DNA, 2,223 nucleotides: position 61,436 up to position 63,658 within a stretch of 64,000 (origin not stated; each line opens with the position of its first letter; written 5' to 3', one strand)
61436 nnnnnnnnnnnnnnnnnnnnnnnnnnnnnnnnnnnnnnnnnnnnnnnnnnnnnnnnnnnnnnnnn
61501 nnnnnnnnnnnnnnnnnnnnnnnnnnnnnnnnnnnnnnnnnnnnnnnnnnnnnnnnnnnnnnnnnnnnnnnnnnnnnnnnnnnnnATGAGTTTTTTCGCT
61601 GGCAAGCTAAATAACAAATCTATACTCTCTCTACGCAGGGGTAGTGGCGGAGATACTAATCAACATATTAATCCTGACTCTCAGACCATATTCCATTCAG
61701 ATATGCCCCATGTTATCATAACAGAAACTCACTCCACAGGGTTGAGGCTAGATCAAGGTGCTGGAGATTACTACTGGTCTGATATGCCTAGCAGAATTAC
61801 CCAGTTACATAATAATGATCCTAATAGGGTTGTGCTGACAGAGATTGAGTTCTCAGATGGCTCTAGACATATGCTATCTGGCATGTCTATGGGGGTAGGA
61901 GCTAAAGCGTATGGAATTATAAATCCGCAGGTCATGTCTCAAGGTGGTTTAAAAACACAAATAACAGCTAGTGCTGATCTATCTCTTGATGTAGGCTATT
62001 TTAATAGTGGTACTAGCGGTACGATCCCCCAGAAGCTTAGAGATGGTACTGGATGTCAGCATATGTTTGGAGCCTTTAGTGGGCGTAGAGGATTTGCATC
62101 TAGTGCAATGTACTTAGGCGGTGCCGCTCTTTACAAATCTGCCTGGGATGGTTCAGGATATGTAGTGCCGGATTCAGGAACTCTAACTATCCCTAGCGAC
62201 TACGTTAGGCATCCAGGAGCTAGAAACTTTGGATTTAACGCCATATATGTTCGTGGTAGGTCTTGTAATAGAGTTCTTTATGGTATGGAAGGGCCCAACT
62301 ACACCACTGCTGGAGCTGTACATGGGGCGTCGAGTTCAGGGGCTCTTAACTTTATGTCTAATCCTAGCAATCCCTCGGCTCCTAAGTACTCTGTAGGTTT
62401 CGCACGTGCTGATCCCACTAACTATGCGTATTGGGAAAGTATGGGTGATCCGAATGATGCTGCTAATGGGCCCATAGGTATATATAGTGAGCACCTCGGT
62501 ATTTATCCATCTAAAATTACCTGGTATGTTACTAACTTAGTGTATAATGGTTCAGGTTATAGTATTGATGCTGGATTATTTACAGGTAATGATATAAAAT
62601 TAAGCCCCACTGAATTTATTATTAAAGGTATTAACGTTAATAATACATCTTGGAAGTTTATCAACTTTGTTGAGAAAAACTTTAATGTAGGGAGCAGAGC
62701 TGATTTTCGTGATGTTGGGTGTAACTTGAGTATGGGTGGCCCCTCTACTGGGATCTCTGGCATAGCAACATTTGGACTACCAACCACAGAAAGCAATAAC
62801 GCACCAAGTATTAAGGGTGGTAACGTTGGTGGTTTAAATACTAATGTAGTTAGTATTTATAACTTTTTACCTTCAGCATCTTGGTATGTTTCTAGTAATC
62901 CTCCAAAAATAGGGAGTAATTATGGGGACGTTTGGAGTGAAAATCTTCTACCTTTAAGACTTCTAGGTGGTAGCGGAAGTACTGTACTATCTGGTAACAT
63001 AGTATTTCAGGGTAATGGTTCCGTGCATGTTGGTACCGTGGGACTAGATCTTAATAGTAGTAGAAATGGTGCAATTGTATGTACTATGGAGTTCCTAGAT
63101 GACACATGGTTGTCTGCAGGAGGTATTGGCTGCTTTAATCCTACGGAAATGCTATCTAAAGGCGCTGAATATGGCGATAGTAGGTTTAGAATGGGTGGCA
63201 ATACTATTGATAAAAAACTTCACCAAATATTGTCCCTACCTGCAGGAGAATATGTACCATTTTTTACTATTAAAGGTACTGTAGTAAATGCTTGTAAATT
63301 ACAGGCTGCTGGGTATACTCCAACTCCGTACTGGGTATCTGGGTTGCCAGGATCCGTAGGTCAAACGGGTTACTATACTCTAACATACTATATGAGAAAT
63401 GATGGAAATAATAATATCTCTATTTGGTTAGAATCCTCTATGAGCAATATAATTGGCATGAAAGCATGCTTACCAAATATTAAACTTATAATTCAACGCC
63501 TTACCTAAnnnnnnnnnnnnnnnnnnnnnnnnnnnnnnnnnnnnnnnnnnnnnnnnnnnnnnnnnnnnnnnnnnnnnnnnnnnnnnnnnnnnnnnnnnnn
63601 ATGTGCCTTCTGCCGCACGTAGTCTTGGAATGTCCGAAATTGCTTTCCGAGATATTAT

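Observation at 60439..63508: llp and pb5-like divergent pair preceded by three small membrane proteins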

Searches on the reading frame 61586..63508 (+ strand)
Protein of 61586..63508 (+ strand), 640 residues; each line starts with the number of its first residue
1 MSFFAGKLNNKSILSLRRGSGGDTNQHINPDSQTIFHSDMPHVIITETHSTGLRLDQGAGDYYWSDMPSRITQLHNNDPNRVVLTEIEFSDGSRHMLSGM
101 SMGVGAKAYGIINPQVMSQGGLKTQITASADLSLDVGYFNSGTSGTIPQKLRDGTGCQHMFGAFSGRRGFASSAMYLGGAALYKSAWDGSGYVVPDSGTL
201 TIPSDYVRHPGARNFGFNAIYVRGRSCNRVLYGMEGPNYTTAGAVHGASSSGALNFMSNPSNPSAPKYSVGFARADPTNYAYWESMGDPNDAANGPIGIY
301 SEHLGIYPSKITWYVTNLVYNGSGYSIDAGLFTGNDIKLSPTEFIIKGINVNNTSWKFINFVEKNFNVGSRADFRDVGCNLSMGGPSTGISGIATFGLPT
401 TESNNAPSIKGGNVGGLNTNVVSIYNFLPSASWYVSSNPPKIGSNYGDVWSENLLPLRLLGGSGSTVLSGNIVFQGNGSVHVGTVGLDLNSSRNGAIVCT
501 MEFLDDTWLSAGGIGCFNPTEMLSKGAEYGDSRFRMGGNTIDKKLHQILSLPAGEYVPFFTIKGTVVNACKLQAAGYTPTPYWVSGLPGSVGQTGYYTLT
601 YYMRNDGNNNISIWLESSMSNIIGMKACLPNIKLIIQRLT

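Call 4: search_protein_families(library=pfam, proteins=[window:61586-63508:+], max_evalue=0.01)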
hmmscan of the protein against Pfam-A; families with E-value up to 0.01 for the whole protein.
window:61586-63508:+ (640 aa): 0 families

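Call 11: search_protein_families(library=phrogs, proteins=[window:61586-63508:+], max_evalue=0.001)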
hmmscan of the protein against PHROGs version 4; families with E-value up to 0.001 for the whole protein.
window:61586-63508:+ (640 aa): 1 family
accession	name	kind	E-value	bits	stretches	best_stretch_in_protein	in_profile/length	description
phrog_4815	-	tail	3.6e-257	856.4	1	1-640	1-650/650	receptor binding tail protein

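Call 16: search_solved_structures(query=window:61586-63508:+)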
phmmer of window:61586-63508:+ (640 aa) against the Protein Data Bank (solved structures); distinct sequences matched with E-value up to 0.001: 2.
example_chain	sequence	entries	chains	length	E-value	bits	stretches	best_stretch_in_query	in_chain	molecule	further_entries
8b14_B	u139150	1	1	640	0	1400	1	1-640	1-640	pb5 bacteriophage T5 receptor binding protein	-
8a8c_B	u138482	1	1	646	0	1399.9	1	1-640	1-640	Receptor-binding protein pb5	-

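Call 46: search_protein_families(library=ncbifam, proteins=[window:61586-63508:+], max_evalue=0.1)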
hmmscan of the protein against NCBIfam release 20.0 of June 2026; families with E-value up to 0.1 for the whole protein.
window:61586-63508:+ (640 aa): 0 families
